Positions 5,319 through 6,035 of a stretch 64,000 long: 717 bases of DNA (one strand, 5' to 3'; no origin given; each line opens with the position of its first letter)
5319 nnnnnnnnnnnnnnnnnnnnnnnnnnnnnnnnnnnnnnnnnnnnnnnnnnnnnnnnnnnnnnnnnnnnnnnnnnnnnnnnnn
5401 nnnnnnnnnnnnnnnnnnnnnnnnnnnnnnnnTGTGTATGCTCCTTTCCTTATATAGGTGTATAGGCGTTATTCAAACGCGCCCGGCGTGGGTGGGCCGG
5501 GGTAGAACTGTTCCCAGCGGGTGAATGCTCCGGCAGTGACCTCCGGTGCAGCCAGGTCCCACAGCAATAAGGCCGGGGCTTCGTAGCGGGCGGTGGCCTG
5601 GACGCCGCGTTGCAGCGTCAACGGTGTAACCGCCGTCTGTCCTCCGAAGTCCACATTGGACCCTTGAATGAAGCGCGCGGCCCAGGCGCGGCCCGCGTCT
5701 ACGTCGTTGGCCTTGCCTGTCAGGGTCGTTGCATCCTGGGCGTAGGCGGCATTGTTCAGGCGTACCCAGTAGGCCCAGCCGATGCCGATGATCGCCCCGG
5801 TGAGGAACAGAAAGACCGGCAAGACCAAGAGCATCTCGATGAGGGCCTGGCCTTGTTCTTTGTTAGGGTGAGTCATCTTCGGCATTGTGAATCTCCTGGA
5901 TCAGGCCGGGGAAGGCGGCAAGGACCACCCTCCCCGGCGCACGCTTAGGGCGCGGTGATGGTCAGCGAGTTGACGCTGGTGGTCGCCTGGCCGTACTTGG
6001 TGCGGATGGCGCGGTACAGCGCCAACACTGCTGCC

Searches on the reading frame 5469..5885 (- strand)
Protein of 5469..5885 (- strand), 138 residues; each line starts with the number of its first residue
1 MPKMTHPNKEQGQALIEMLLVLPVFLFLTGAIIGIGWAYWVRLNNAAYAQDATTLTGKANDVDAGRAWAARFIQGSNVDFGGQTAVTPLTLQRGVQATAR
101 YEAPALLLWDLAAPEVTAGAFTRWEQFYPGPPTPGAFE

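Call 27: search_protein_families(library=pfam, proteins=[window:5469-5885:-], max_evalue=0.001)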
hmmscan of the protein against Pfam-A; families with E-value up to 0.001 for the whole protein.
window:5469-5885:- (138 aa): 1 family
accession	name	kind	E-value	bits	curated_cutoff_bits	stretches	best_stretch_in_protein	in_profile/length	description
PF07811.17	TadE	-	1.4e-07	31.9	22.9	1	12-48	1-39/43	TadE-like protein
